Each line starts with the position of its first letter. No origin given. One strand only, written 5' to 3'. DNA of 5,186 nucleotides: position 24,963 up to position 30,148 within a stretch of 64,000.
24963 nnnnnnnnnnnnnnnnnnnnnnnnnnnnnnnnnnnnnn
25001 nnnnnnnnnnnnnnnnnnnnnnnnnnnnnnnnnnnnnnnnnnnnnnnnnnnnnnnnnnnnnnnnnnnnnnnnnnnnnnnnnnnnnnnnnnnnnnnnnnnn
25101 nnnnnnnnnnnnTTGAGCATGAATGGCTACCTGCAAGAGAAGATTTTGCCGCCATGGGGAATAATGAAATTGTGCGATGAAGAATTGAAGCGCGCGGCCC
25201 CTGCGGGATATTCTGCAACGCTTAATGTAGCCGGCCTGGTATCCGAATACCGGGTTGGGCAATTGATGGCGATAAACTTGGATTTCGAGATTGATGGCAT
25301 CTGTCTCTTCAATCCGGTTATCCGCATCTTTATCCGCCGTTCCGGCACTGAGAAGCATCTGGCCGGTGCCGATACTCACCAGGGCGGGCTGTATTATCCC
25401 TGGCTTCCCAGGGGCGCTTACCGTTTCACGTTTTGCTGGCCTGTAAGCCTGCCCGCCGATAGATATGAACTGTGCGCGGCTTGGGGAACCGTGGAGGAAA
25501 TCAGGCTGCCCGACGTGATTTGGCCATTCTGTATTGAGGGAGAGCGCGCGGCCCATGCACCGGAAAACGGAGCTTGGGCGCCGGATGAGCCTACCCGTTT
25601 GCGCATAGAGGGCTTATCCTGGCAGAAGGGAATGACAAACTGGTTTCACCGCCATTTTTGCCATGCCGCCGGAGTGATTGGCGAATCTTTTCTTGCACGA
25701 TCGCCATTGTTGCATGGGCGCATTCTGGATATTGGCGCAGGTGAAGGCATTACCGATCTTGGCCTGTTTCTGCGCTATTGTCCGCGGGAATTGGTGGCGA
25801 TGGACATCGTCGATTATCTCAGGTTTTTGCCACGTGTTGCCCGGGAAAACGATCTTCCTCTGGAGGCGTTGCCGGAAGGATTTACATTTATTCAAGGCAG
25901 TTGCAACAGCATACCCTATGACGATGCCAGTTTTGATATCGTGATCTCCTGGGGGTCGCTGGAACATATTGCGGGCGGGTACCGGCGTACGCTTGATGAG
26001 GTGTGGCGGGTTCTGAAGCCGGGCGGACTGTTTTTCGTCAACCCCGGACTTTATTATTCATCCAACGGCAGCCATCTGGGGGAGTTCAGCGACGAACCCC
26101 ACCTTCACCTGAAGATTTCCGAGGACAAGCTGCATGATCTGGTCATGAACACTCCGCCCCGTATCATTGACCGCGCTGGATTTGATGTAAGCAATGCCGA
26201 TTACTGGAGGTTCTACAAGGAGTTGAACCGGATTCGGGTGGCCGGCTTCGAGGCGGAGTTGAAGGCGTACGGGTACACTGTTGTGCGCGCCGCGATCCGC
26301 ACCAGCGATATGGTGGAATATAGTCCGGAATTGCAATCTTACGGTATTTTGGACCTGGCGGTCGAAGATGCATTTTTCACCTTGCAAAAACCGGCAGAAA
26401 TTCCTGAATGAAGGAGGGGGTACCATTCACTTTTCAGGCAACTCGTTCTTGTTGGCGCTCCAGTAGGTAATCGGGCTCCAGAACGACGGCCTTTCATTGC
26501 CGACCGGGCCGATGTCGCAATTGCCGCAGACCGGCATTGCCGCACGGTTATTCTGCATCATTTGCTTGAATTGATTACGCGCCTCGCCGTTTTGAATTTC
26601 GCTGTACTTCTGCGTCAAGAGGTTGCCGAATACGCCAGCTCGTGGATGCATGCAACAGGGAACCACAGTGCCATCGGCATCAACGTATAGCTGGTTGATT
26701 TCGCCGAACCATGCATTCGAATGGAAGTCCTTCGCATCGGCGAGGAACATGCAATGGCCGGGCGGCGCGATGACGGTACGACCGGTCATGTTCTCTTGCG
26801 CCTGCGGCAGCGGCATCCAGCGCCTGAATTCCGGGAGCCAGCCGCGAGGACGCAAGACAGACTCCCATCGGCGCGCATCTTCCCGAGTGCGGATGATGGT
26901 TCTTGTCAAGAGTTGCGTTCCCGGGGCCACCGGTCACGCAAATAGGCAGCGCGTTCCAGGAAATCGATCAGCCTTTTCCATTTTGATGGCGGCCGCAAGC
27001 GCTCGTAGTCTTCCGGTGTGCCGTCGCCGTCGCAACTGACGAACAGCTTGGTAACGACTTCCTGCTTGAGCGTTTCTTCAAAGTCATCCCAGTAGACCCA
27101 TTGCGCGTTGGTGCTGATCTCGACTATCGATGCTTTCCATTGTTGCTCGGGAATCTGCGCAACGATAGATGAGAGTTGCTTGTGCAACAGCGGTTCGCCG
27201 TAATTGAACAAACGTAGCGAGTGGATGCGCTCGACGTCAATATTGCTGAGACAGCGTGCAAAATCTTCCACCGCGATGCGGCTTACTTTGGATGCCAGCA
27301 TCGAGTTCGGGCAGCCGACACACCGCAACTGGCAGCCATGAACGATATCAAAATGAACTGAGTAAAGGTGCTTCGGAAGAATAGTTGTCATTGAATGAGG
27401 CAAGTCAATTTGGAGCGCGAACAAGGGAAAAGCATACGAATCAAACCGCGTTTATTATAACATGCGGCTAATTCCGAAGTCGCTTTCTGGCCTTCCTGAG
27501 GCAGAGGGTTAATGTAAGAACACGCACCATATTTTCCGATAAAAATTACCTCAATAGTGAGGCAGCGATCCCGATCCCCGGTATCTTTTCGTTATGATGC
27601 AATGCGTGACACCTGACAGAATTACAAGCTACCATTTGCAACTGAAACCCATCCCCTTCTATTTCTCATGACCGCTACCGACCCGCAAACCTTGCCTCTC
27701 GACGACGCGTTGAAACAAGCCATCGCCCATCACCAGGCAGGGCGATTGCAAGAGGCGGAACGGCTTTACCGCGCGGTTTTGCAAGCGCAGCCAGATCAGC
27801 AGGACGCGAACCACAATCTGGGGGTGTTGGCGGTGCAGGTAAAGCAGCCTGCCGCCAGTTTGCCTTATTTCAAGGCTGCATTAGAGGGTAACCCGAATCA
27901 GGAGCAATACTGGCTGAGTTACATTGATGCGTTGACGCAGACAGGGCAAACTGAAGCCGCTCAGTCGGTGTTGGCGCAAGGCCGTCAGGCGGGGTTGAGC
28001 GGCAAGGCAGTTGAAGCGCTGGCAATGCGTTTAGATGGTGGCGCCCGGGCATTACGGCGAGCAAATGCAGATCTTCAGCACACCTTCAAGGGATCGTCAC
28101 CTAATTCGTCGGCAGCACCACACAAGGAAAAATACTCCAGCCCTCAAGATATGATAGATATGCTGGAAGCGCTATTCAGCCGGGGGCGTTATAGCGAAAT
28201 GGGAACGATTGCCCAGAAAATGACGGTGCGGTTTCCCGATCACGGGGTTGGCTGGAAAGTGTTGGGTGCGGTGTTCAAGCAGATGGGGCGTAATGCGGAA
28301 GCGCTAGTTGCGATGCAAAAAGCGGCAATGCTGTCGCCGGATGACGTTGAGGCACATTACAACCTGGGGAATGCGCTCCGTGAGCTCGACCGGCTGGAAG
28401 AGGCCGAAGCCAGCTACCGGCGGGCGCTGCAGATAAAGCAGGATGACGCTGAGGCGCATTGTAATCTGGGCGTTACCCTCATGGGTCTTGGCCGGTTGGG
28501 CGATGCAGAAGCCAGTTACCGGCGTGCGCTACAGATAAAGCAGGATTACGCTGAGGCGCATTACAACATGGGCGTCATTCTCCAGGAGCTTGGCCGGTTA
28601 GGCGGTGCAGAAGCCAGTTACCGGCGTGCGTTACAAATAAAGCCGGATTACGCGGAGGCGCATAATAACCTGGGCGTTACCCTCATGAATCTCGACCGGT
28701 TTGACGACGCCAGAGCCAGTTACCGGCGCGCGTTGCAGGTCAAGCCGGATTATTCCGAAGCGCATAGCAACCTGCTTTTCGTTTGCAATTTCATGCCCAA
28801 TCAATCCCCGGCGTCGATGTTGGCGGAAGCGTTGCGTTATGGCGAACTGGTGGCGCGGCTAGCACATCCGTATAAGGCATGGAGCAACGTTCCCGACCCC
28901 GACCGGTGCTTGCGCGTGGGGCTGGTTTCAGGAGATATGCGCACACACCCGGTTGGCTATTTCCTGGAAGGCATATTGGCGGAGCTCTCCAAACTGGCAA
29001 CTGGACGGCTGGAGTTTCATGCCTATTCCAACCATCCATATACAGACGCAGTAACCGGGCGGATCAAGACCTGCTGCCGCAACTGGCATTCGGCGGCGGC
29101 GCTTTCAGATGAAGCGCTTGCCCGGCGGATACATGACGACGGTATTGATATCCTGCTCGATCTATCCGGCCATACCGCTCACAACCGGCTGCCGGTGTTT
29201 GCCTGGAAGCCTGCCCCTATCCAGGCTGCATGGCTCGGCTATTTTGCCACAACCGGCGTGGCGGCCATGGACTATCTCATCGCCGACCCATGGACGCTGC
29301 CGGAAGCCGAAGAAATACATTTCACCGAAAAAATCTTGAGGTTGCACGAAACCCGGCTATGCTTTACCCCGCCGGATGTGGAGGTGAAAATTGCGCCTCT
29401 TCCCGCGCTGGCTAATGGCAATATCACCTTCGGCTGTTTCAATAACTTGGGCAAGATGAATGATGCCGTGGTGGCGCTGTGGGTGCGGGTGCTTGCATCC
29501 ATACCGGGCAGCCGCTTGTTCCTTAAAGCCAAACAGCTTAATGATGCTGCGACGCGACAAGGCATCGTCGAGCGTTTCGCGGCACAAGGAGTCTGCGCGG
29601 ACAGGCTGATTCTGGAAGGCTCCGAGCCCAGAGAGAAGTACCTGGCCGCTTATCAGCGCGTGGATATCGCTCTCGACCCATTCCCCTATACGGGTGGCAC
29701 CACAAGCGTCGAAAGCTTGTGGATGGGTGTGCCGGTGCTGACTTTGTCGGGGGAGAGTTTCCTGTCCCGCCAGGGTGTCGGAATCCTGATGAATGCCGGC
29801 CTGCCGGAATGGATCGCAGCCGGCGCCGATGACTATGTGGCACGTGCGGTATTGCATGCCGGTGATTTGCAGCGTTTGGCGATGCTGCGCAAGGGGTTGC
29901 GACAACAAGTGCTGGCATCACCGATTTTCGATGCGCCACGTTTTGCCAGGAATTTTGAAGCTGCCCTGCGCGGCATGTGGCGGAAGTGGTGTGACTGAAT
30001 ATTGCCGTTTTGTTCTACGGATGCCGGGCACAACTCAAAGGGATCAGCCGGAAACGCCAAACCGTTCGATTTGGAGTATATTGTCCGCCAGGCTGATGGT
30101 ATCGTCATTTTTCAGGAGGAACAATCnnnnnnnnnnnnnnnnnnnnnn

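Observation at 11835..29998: Candidate dedicated S-layer-type surface glycoprotein system with two GT41 enzymes and no conventional polymerising glycosyltransferase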

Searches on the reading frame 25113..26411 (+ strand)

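Call 4: search_protein_families(library=pfam, proteins=[window:25113-26411:+], max_evalue=0.01)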
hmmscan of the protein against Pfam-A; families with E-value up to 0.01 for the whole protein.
window:25113-26411:+ (432 aa): 7 families
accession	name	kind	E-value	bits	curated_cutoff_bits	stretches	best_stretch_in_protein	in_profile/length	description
PF08241.18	Methyltransf_11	-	3.3e-15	56.9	21.2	1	205-309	1-95/95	Methyltransferase domain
PF13649.12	Methyltransf_25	-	1.7e-12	48.3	27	1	204-305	1-97/97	Methyltransferase domain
PF13489.12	Methyltransf_23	-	2e-09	37.8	27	1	198-391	20-162/164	Methyltransferase domain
PF13847.12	Methyltransf_31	-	5.6e-07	29.8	27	1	203-309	6-109/145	Methyltransferase domain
PF08242.18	Methyltransf_12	-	2.8e-06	28.4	30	1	205-307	1-98/98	Methyltransferase domain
PF01209.24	Ubie_methyltran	-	1.2e-05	25.2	20.1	1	203-309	50-151/233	ubiE/COQ5 methyltransferase family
PF05148.21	Methyltransf_8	-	0.0093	16.3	27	0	265-309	114-156/219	Hypothetical methyltransferase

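Call 10: search_protein_families(library=ncbifam, proteins=[window:25113-26411:+], max_evalue=0.01)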
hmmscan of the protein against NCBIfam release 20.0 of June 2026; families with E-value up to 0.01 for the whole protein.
window:25113-26411:+ (432 aa): 23 families
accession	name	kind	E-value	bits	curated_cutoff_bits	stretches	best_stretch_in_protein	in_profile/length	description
NF041537.1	ArsM_AhpD_UU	exception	3.8e-09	35.8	510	1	202-309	77-180/345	arsenite methyltransferase/AhpD domain selenoprotein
NF045823.1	PthPhpthDimycoMt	equivalog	1.8e-08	33.9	300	1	256-308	114-165/256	phthiotriol/phenolphthiotriol dimycocerosates methyltransferase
NF040539.1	AST_met_ArsM_2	exception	5.8e-08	32.9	240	1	202-308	58-162/262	putative arsinothricin biosynthesis methyltransferase ArsM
TIGR02072.1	BioC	equivalog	2e-07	31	184.95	1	202-309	36-132/244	malonyl-ACP O-methyltransferase BioC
NF047649.1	MTase_UXPK_star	exception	2.2e-07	30.2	460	1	203-309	80-181/283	methyltransferase/UXPK-star double selenoprotein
NF045667.1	MTase_DVU1556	equivalog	4.8e-07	29.5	155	1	202-310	24-120/213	DVU_1556 family methyltransferase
NF041536.1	ArsM_DUF2284_UU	exception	5.5e-07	28.3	575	1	203-310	79-181/459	arsenite methyltransferase/DUF2284 domain selenoprotein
TIGR01934.1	MenG_MenH_UbiE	subfamily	6e-07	29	158.35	1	202-309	41-141/223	ubiquinone/menaquinone biosynthesis methyltransferase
NF045825.1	FAmtase_mtf2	equivalog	7.6e-07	28.6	400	1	256-308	106-157/248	fatty-acid O-methyltransferase Mtf2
NF008823.0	PRK11873.1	subfamily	1.7e-06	27.8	263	1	241-309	116-181/272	arsenite methyltransferase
NF041675.1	sarc_dimgly_tmase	equivalog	9.2e-06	25.8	550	1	257-310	118-171/278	sarcosine/dimethylglycine N-methyltransferase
NF001242.0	PRK00216.1-3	equivalog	2.5e-05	23.8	351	1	203-309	73-175/258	bifunctional demethylmenaquinone methyltransferase/2-methoxy-6-polyprenyl-1,4-benzoquinol methylase UbiE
NF052510.1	methyltran_MpqE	exception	0.00041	19.8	335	1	201-307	47-149/234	methyl-plastoquinone biosynthesis methyltransferase MpqE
NF001244.0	PRK00216.1-5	equivalog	0.0005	19.4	216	1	233-308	79-152/236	bifunctional demethylmenaquinone methyltransferase/2-methoxy-6-polyprenyl-1,4-benzoquinol methylase UbiE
NF001241.0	PRK00216.1-2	equivalog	0.00063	19.4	327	1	256-309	95-147/231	demethylmenaquinone methyltransferase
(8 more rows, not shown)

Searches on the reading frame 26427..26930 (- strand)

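Call 4: search_protein_families(library=pfam, proteins=[window:26427-26930:-], max_evalue=0.01)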
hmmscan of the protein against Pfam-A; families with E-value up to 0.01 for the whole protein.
window:26427-26930:- (167 aa): 1 family
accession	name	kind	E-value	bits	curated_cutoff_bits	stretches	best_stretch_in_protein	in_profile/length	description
PF13186.11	SPASM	-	8e-13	48.9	21.5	1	78-139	5-67/67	Iron-sulfur cluster-binding domain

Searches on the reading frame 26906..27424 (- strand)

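Call 4: search_protein_families(library=pfam, proteins=[window:26906-27424:-], max_evalue=0.01)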
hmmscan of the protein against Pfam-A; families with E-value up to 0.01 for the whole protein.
window:26906-27424:- (172 aa): 2 families
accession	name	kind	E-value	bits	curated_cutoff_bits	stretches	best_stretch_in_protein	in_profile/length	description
PF04055.27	Radical_SAM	-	1.2e-05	26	29.5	1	27-159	3-136/166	Radical SAM superfamily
PF13353.11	Fer4_12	-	2.6e-05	25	22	1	28-135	12-117/137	4Fe-4S single cluster domain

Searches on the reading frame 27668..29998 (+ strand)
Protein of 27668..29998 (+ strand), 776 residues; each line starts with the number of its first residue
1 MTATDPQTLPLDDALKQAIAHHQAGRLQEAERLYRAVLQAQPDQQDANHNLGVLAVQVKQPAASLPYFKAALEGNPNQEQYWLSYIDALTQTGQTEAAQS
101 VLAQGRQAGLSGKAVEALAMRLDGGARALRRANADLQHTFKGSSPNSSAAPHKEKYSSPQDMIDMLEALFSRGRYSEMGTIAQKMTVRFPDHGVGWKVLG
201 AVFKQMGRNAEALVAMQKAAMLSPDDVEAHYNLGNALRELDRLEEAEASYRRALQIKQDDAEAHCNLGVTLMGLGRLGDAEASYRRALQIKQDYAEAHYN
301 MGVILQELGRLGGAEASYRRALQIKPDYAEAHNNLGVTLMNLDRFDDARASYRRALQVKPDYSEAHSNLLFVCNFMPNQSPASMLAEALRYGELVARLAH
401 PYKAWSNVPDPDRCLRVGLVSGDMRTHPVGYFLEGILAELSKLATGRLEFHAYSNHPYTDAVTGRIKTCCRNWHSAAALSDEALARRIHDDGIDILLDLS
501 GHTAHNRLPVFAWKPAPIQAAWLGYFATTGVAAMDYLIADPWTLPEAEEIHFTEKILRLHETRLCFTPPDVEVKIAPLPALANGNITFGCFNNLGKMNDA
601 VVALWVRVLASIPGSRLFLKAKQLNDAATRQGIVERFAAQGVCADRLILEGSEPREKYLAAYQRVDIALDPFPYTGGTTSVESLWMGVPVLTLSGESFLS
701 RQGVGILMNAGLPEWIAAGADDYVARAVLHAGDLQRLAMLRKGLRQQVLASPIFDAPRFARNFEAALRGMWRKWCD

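Call 4: search_protein_families(library=pfam, proteins=[window:27668-29998:+], max_evalue=0.01)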
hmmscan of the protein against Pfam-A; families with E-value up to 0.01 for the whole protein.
window:27668-29998:+ (776 aa): 23 families
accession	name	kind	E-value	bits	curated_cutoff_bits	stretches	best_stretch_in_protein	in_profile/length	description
PF13844.12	Glyco_transf_41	-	1.8e-46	159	25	2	400-562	66-227/543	Glycosyl transferase family 41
PF00515.34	TPR_1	-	2.3e-46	154.2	27.8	4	228-260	2-34/34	Tetratricopeptide repeat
PF13414.12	TPR_11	-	3.9e-46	154.9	26.8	5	234-275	1-42/42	TPR repeat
PF07719.23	TPR_2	-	1.2e-41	137.8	27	4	329-362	1-34/34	Tetratricopeptide repeat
PF13181.12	TPR_8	-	4.8e-37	123.4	25.7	4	228-259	2-33/34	Tetratricopeptide repeat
PF14559.12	TPR_19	-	7.3e-31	106.7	25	5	307-367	3-63/68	Tetratricopeptide repeat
PF13431.12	TPR_17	-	1.6e-26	90.7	24.4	4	318-350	2-34/34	Tetratricopeptide repeat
PF13428.12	TPR_14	-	1.4e-25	87.6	23.5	2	228-268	2-42/44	Tetratricopeptide repeat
PF13432.12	TPR_16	-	6.6e-24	84.4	32.7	4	299-360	1-62/65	Tetratricopeptide repeat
PF13424.12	TPR_12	-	5.2e-23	81.5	30.1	6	228-292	4-76/77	Tetratricopeptide repeat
PF13374.12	TPR_10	-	4e-19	68.4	27.5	2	333-358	6-31/42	Tetratricopeptide repeat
PF13176.12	TPR_7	-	6.2e-16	57.5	27.9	1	229-261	1-33/36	Tetratricopeptide repeat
PF23914.1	TPR_CcmH_CycH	-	8.7e-16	58.6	42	2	190-290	47-150/158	Cytochrome c-type biogenesis protein H TPR domain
PF07721.20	TPR_4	-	1.6e-09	37.9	27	0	228-252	2-26/26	Tetratricopeptide repeat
PF13371.12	TPR_9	-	3.6e-09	36.9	35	1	20-80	4-64/73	Tetratricopeptide repeat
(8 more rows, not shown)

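Call 10: search_protein_families(library=ncbifam, proteins=[window:27668-29998:+], max_evalue=0.01)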
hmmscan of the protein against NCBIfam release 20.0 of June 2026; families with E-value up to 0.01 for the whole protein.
window:27668-29998:+ (776 aa): 26 families (the best 25 are shown)
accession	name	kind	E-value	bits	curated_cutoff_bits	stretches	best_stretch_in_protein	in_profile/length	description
TIGR02521.1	type_IV_pilW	equivalog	4.6e-29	101.6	154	3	261-366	31-135/234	type IV pilus biogenesis/stability protein PilW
NF033762.1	social_mot_Tgl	equivalog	1.3e-28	100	225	2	293-370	29-107/252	social motility TPR repeat lipoprotein Tgl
NF040959.1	MamA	equivalog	1.6e-27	96.3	200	2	200-358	44-202/204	magnetosome protein MamA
TIGR02917.1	PEP_TPR_lipo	equivalog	2.8e-23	81.8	312.2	3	261-369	125-233/899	XrtA/PEP-CTERM system TPR-repeat protein PrsT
NF033758.1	gliding_GltE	equivalog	1.6e-22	80.1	225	3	281-369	72-160/411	adventurous gliding motility TPR repeat lipoprotein GltE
NF033920.0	C39_PA2778_fam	equivalog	3.8e-21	75.7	150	3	6-107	151-252/255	PA2778 family cysteine peptidase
TIGR02552.1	LcrH_SycD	equivalog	1.7e-19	69.9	104.8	3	169-262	28-121/136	SycD/LcrH family type III secretion system chaperone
NF047507.1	TPR_BatC_Lepto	exception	1e-15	57.8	175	3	205-267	70-136/214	TPR repeat-containing protein BatC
NF052415.1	T3SS_chap_SctY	equivalog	2.3e-14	53.8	70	2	18-103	13-101/106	type III secretion apparatus assembly chaperone SctY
NF008391.2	PRK11189.1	equivalog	3.7e-13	49.6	250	1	291-368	61-138/297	lipoprotein NlpI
NF053607.1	CHU_0125_OmpA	equivalog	7.8e-12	44.5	620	2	207-293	33-119/639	CHU_0125 family OmpA-like outer membrane integrity protein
NF049992.1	NGTferase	equivalog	1.7e-11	43.4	1000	1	515-743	357-583/614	UDP-glucose:protein N-beta-glucosyltransferase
NF047371.1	FlcA_CTERM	equivalog_domain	6e-11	41.5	300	2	277-357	455-535/646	periplasmic flagellar collar protein FlcA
TIGR04510.1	mod_pep_cyc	subfamily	1.2e-08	33.9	400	1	200-296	474-571/814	putative peptide modification system cyclase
NF008520.0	PRK11447.1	equivalog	6e-08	31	858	1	234-292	276-334/1157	cellulose synthase complex outer membrane protein BcsC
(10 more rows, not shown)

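Call 75: search_solved_structures(query=window:27668-29998:+, max_evalue=1e-20, show_alignments=0)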
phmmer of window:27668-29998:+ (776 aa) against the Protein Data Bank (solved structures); distinct sequences matched with E-value up to 1e-20: 25.
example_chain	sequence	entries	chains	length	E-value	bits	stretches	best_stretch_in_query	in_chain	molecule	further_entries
7y4i_A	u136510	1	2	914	1.2e-120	407.4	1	281-775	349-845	Probable UDP-N-acetylglucosamine--peptide N-acetylglucosaminyltransferase SPINDLY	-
8dtf_A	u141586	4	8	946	2.2e-120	406.5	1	283-775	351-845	Probable UDP-N-acetylglucosamine--peptide N-acetylglucosaminyltransferase SPINDLY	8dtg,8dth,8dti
7yea_A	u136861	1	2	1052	2.7e-117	396.3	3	242-560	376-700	UDP-N-acetylglucosamine--peptide N-acetylglucosaminyltransferase 110 kDa subunit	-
7yeh_B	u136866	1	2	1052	2.5e-116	393.1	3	242-560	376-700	UDP-N-acetylglucosamine--peptide N-acetylglucosaminyltransferase 110 kDa subunit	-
7ntf_A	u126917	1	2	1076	7.5e-100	338.6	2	234-560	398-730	Isoform 1 of UDP-N-acetylglucosamine--peptide N-acetylglucosaminyltransferase 110 kDa subu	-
5djs_A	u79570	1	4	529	3.5e-96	326.5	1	277-775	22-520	Tetratricopeptide TPR_2 repeat protein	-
6q4m_A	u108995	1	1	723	9.2e-68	232.5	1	225-372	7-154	UDP-N-acetylglucosamine--peptide N-acetylglucosaminyltransferase 110 kDa subunit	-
8cm9_A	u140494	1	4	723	9.7e-68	232.4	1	223-372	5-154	UDP-N-acetylglucosamine--peptide N-acetylglucosaminyltransferase 110 kDa subunit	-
6tka_AAA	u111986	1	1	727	1.6e-67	231.7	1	224-372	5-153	UDP-N-acetylglucosamine--peptide N-acetylglucosaminyltransferase 110 kDa subunit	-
3pe3_A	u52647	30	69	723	1.7e-67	231.6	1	225-372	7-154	UDP-N-acetylglucosamine--peptide N-acetylglucosaminyltransferase 110 kDa subunit | UDP-N-ACETYLGLUCOSAMINE--PEPTIDE N-ACETYLGLUCOSAMINYL TRANSFERASE 110 KDA SUB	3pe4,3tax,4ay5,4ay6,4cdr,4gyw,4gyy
6ibo_A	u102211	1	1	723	2.3e-67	231.2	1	225-372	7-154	UDP-N-acetylglucosamine--peptide N-acetylglucosaminyltransferase 110 kDa subunit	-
5nps_A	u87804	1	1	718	2.5e-67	231.1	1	228-372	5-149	UDP-N-acetylglucosamine--peptide N-acetylglucosaminyltransferase 110 kDa subunit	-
5lvv_A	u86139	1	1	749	3.4e-67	230.6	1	229-372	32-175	UDP-N-acetylglucosamine--peptide N-acetylglucosaminyltransferase 110 kDa subunit,UDP-N-ace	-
5lwv_A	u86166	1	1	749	3.6e-67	230.5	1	229-372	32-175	Host cell factor 1,UDP-N-acetylglucosamine--peptide N-acetylglucosaminyltransferase 110 kD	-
5npr_A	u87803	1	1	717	3.7e-67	230.5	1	231-372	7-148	UDP-N-acetylglucosamine--peptide N-acetylglucosaminyltransferase 110 kDa subunit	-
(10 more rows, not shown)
